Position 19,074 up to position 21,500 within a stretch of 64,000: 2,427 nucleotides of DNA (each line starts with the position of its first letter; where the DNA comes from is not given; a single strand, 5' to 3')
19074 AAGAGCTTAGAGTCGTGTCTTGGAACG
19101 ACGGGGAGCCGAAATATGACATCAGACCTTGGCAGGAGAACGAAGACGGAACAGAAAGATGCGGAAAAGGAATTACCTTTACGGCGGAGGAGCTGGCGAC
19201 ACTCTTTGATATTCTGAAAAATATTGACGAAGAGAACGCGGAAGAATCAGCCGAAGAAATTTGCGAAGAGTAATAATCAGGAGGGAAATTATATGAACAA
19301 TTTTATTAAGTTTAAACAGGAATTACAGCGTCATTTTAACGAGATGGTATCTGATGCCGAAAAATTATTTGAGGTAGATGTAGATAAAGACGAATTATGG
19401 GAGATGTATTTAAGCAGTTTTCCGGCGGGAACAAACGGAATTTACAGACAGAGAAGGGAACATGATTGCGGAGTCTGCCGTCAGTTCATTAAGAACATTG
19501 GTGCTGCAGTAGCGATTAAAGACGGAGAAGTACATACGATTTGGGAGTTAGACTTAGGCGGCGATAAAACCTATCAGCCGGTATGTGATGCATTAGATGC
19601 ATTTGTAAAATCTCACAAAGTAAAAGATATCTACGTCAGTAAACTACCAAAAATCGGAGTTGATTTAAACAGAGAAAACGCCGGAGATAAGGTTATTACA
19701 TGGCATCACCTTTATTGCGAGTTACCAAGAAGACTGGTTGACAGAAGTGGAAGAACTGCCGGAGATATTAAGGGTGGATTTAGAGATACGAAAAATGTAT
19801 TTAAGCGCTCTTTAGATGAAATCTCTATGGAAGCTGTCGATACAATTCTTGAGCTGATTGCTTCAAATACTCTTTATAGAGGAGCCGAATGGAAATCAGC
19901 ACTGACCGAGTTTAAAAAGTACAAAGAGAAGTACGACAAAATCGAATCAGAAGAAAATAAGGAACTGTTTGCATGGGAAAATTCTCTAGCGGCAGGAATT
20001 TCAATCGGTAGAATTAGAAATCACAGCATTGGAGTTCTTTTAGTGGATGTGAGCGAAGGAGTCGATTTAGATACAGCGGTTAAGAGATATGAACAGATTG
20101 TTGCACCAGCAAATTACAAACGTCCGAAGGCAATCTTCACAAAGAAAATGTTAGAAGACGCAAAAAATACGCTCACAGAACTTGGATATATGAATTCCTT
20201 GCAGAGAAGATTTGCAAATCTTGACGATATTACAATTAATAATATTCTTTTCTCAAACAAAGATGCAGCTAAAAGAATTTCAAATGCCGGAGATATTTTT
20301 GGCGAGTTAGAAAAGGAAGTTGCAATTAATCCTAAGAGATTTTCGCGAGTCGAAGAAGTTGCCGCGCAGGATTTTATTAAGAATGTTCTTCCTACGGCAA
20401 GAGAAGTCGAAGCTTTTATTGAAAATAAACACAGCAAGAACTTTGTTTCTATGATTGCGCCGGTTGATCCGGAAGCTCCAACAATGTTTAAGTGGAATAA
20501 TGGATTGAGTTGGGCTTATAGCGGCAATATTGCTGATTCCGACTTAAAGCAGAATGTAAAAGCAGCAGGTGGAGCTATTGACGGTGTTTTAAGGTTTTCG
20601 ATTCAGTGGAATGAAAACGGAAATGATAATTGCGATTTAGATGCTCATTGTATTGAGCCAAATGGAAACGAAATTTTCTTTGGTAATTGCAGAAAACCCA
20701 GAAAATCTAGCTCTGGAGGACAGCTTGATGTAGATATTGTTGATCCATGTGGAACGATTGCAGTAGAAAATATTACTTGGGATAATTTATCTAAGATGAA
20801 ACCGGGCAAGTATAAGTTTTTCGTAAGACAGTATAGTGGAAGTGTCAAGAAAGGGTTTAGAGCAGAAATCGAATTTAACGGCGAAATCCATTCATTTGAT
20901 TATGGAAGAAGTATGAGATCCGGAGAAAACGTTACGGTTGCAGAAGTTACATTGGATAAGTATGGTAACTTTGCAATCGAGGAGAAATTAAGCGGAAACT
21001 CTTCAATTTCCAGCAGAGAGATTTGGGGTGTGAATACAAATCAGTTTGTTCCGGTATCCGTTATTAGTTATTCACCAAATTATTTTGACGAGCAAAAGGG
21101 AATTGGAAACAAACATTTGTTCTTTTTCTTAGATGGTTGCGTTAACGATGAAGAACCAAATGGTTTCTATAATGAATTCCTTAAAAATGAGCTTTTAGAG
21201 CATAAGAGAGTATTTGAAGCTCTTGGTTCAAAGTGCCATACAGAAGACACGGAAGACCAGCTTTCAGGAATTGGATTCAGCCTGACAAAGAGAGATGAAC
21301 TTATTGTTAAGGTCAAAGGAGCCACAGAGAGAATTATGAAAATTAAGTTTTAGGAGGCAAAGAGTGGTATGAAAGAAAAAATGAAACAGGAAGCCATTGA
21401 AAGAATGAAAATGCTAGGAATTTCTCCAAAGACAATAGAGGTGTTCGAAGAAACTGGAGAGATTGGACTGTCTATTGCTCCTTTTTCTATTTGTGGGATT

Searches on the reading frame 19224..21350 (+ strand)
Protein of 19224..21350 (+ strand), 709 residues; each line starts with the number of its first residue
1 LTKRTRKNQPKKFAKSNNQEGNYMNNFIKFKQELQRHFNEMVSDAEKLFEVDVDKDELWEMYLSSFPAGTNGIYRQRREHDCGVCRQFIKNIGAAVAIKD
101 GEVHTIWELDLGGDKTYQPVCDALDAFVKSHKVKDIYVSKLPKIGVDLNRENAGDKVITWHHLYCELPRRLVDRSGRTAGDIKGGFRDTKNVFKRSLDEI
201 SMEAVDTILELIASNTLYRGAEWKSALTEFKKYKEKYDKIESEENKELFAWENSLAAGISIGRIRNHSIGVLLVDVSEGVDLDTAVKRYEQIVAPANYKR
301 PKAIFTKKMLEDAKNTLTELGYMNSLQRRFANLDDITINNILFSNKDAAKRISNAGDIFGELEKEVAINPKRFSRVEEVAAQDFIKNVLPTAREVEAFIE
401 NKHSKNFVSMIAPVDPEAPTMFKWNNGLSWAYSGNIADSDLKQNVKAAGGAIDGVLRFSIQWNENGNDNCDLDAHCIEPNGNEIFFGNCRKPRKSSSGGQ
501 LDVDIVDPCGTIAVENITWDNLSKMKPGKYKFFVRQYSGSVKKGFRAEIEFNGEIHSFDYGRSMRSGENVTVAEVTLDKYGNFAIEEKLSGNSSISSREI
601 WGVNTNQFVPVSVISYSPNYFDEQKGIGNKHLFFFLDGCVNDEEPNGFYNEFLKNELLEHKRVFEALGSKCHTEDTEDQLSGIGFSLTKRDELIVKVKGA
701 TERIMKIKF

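Call 57: search_protein_families(library=phrogs, proteins=[window:19224-21350:+], max_evalue=0.00001)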
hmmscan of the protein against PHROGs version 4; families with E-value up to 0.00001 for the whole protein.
window:19224-21350:+ (709 aa): 5 families
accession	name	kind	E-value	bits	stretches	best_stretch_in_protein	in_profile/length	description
phrog_1735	-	unknown function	4.6e-262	872.7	1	24-709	1-673/673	-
phrog_23228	-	unknown function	5.5e-141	471.5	1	230-709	4-472/472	-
phrog_25920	-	unknown function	1.3e-33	117.8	1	44-196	19-170/173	-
phrog_21434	-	unknown function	8.8e-26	91.2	1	24-113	1-89/93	-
phrog_38165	-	unknown function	7.5e-07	29.8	1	261-291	23-52/57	-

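Call 59: search_dna_similar(query=window:19224-21350:+, collection=phages, mode=protein, max_evalue=1e-10, max_rows=25)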
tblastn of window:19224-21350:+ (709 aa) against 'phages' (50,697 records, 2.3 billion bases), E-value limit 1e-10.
Records with a match: 542; places in all: 544; records where one place covers at least 80% of the query: 460.
Best place of each record, by identity: <60% 542.
By first word of the organism name: Salmonella 159; Klebsiella 82; Bacillus 32; Escherichia 30; Caulobacter 28; Xanthomonas 23; Dickeya 21; Vibrio 20; Pseudomonas 20; Serratia 18; and 31 more.
By host as written in the record: - 55; Klebsiella pneumoniae 40; Salmonella enterica 26; Salmonella enterica subsp. enterica serovar Enteritidis PT1 21; Bacillus cereus 15; Salmonella enterica subsp. enterica serovar Typhimurium 14; Escherichia coli O157:H7 11; Dickeya solani 11; and 168 more.
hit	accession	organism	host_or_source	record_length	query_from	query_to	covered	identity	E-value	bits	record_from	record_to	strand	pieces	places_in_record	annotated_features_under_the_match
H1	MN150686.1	Bacillus phage BC-T25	Bacillus sp.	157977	27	709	96%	59.3%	0e+0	842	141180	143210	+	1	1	hypothetical protein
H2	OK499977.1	Bacillus phage vB_BanH_Emiliahah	Bacillus anthracis Sterne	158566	27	709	96%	58.8%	0e+0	833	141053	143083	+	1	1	galactose-binding domain-like protein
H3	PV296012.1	Bacillus phage 0524phi7-1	Bacillus thuringiensis BtSerwer7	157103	27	709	96%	58.8%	0e+0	832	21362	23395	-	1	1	putative membrane protein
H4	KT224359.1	Bacillus phage TsarBomba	Bacillus thuringiensis subsp. kurstaki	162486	17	709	98%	57.7%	0e+0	843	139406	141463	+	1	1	hypothetical protein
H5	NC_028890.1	Bacillus phage TsarBomba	Bacillus thuringiensis subsp. kurstaki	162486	17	709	98%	57.7%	0e+0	843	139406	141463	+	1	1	hypothetical protein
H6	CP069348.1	Clostridioides phage pCD1602_4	water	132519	27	709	96%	58.5%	0e+0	847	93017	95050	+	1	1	record has no annotation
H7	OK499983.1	Bacillus phage vB_BanH_McCartney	Bacillus anthracis Sterne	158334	27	709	96%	58.5%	0e+0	829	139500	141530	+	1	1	galactose-binding domain protein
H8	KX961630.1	Bacillus phage QCM8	-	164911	35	709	95%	58.8%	0e+0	825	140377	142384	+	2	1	hypothetical protein (x3)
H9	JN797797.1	Bacillus phage BCP78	Bacillus cereus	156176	27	709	96%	58.1%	0e+0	839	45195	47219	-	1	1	hypothetical protein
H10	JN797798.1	Bacillus phage BCU4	Bacillus cereus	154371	27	709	96%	58.1%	0e+0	839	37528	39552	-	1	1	hypothetical protein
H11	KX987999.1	Bacillus phage BCP12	Bacillus cereus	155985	27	709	96%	58.1%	0e+0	839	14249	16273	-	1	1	hypothetical protein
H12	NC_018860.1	Bacillus phage BCP78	Bacillus cereus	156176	27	709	96%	58.1%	0e+0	839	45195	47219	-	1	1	hypothetical protein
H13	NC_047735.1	Bacillus phage BCU4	Bacillus cereus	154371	27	709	96%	58.1%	0e+0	839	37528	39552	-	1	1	hypothetical protein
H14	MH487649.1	Bacillus phage BC01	Bacillus cereus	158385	27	709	96%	58.1%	0e+0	838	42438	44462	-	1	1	hypothetical protein (x2)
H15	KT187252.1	Bacillus phage PBC6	Bacillus cereus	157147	27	709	96%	58.1%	0e+0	837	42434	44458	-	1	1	hypothetical protein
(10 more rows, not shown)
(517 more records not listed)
